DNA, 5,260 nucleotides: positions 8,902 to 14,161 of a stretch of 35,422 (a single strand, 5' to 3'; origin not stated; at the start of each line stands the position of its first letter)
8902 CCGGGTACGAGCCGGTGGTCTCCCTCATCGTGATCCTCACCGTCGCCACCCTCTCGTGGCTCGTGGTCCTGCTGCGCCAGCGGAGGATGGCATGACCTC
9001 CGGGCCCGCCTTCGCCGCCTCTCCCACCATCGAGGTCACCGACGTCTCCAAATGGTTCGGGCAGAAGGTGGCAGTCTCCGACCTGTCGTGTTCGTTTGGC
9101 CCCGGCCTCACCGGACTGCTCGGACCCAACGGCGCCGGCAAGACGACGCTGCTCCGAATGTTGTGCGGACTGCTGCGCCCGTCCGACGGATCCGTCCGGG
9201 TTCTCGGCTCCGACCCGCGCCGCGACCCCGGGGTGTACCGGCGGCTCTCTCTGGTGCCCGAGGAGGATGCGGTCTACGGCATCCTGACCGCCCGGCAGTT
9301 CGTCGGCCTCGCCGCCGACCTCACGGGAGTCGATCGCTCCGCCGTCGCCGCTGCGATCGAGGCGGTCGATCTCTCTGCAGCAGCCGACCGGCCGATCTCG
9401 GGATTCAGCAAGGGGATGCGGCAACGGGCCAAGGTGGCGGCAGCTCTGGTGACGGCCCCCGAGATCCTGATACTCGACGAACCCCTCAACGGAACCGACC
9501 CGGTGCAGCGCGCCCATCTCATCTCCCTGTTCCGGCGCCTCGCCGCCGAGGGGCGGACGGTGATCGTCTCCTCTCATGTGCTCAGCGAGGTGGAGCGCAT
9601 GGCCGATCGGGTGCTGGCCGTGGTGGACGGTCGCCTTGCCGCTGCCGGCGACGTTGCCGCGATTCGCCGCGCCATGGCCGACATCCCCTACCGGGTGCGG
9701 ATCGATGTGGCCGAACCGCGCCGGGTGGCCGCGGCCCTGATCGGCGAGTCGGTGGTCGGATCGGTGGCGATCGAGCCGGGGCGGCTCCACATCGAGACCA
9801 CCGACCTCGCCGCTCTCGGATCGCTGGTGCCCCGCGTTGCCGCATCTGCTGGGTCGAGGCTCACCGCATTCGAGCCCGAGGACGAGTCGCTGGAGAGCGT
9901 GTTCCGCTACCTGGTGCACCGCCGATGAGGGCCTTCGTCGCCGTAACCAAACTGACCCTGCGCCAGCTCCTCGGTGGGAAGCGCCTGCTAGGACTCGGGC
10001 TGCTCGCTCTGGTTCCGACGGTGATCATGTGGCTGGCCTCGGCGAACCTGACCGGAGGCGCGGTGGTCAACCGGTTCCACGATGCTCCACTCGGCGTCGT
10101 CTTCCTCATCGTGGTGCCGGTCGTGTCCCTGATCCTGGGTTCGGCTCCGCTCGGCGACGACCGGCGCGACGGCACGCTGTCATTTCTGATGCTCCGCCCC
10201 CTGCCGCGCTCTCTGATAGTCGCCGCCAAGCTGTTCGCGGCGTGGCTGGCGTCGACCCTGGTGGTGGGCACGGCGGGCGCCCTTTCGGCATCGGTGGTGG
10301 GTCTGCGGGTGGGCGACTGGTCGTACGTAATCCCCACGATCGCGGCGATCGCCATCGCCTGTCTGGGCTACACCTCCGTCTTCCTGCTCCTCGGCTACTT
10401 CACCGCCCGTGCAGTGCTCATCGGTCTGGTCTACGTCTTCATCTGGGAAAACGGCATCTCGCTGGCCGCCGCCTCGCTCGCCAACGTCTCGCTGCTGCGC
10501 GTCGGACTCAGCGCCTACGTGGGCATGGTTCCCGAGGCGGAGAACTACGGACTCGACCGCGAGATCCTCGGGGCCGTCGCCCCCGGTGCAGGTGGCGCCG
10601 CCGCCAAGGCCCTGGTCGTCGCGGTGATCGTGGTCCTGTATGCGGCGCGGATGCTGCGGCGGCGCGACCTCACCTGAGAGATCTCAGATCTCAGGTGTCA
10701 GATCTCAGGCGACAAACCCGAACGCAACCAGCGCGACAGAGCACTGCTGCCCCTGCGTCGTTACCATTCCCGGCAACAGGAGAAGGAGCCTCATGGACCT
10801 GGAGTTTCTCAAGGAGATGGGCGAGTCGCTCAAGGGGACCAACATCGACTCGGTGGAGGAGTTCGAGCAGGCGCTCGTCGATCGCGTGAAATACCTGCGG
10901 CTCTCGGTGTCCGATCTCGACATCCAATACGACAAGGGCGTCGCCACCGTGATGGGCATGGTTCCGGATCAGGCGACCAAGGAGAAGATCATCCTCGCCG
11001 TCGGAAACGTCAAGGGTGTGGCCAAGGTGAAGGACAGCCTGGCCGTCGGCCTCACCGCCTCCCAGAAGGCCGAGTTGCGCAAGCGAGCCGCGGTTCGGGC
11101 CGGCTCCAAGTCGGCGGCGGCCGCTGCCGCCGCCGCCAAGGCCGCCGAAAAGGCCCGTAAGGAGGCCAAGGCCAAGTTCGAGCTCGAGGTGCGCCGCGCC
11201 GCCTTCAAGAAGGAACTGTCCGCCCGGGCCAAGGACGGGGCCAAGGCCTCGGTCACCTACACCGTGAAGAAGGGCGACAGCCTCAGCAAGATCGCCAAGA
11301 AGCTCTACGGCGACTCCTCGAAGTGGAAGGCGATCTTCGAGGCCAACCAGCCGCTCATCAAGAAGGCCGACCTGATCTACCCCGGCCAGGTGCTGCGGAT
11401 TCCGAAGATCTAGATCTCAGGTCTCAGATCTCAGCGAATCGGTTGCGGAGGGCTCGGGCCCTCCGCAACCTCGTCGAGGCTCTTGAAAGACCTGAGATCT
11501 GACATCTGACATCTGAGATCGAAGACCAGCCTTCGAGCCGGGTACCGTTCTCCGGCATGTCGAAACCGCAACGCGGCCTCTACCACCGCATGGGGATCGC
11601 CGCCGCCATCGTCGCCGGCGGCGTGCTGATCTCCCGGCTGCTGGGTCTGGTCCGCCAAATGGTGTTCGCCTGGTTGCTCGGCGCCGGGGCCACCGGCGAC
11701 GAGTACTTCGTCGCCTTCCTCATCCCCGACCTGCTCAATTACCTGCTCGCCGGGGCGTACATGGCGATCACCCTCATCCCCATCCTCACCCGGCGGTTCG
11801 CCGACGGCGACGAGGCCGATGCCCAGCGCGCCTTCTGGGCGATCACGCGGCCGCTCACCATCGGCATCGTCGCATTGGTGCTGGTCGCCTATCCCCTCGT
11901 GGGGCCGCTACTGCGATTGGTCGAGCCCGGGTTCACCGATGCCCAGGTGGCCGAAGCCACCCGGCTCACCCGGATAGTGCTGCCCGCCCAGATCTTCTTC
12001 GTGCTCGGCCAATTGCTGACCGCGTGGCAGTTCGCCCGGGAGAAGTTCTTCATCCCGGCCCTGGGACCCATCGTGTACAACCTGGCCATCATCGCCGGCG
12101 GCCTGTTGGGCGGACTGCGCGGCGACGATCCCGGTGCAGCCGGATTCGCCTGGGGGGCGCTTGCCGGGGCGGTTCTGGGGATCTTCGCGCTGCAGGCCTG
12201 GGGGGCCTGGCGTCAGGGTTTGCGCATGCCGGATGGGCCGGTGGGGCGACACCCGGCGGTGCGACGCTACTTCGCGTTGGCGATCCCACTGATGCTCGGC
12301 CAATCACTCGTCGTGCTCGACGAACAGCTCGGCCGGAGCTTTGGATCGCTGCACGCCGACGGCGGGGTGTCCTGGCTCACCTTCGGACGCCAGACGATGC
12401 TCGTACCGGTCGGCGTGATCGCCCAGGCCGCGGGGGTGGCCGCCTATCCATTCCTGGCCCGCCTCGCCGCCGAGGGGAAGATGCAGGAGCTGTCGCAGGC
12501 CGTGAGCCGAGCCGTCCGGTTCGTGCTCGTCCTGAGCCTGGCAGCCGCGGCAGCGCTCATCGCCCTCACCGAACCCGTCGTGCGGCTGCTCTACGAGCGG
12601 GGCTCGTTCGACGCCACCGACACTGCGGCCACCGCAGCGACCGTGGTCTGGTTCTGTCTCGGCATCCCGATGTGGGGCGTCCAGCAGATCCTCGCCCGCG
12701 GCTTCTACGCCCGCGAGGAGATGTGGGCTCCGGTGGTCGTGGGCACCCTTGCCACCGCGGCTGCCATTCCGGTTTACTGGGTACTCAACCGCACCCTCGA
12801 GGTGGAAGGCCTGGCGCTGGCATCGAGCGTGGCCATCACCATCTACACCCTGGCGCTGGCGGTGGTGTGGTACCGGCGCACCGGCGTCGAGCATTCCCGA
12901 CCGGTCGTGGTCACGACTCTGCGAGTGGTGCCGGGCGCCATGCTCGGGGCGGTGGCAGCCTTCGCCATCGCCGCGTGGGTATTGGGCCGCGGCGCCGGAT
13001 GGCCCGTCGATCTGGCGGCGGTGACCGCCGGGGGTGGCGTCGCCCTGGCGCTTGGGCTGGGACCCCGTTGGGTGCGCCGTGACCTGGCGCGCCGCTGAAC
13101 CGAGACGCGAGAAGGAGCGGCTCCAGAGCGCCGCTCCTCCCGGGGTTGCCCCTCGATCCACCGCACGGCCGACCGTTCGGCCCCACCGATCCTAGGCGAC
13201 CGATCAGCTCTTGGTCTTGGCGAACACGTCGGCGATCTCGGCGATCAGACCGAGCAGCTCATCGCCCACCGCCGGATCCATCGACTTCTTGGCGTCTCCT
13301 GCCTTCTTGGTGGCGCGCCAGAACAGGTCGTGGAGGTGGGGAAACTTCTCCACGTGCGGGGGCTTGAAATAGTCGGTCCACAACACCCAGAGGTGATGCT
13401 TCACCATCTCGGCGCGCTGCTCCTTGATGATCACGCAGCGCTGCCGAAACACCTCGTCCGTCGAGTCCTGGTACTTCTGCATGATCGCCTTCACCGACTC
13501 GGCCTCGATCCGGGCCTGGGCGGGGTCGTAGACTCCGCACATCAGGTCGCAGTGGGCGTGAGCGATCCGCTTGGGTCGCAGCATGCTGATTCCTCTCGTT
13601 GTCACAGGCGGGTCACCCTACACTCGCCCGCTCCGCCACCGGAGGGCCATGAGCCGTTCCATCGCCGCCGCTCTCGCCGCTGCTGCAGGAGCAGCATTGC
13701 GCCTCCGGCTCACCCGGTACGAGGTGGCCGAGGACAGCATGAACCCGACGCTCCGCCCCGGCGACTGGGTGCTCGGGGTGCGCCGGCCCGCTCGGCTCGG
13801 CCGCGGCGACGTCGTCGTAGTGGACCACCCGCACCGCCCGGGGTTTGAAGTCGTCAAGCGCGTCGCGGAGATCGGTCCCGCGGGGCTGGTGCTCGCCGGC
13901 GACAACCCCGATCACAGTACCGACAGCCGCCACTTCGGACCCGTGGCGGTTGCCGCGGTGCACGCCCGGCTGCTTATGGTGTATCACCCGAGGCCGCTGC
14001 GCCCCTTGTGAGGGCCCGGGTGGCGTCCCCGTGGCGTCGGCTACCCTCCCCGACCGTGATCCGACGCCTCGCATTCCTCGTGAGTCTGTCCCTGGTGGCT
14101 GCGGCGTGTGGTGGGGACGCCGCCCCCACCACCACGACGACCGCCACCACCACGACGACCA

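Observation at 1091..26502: Recurrent intergenic tandem heptamer arrays, each spacer with its own unit, positioned at stop codons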

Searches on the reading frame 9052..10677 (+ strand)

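Call 10: search_protein_families(library=pfam, proteins=[window:9052-10677:+])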
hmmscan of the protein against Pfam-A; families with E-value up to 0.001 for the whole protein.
window:9052-10677:+ (541 aa): 4 families
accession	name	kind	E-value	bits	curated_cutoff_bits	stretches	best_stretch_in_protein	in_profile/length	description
PF12679.13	ABC2_membrane_2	-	8.6e-09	35.5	27.2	1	350-464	73-194/283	ABC-2 family transporter protein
PF12730.13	ABC2_membrane_4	-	8e-06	26.4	27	1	316-447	20-158/179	ABC-2 family transporter protein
PF06182.17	ABC2_membrane_6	-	3.9e-05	24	22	1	367-455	54-142/229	ABC-2 family transporter protein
PF03379.19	CcmB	-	0.00015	21.7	24.9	1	369-443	70-146/215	CcmB protein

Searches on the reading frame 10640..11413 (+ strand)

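Call 10: search_protein_families(library=pfam, proteins=[window:10640-11413:+])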
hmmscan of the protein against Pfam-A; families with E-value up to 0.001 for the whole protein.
window:10640-11413:+ (257 aa): 3 families
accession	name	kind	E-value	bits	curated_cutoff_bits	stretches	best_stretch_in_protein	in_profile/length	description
PF01476.26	LysM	-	1.6e-10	41.2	20.9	1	207-255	1-43/43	LysM domain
PF04972.22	BON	-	6.1e-09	36.5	27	1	85-136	15-67/69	BON domain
PF23472.1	LysM2_CERK1_LYK3_4_5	-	0.00028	21.2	27.4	1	203-255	4-54/56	LYK3/4/5 LysM2 domain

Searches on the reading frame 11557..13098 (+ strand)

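Call 10: search_protein_families(library=pfam, proteins=[window:11557-13098:+])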
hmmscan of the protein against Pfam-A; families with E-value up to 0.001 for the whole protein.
window:11557-13098:+ (513 aa): 2 families
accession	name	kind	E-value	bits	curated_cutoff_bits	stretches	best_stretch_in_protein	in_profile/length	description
PF03023.19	MurJ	-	1.2e-67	229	27.4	1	38-473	2-435/451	Lipid II flippase MurJ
PF01554.23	MatE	-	8.9e-05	22.7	24.9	1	284-408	40-160/161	MatE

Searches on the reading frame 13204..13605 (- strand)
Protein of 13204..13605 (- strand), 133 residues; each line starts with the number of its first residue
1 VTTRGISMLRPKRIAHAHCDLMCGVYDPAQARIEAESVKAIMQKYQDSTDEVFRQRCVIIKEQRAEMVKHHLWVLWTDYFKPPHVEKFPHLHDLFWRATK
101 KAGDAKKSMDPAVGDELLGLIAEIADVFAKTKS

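Call 10: search_protein_families(library=pfam, proteins=[window:13204-13605:-])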
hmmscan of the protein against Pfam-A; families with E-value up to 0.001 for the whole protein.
window:13204-13605:- (133 aa): 1 family
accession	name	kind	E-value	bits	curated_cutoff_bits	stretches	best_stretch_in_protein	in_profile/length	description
PF09055.16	Sod_Ni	-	7.3e-43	146.6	25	1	15-132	3-127/127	Nickel-containing superoxide dismutase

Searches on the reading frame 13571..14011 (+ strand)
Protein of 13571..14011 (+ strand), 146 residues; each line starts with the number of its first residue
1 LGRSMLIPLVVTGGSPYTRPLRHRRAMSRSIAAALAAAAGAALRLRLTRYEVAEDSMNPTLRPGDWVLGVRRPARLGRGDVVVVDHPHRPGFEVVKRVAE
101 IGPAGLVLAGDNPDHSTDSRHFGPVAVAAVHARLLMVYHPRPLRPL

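Call 10: search_protein_families(library=pfam, proteins=[window:13571-14011:+])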
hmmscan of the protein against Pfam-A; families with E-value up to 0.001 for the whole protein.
window:13571-14011:+ (146 aa): 2 families
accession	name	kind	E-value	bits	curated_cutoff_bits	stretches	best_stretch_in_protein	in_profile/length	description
PF10502.14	Peptidase_S26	-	3.4e-16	60.1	22.9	2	30-99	7-78/168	Signal peptidase, peptidase S26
PF00717.28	Peptidase_S24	-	1.8e-05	24.8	23.3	1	50-117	38-100/116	Peptidase S24-like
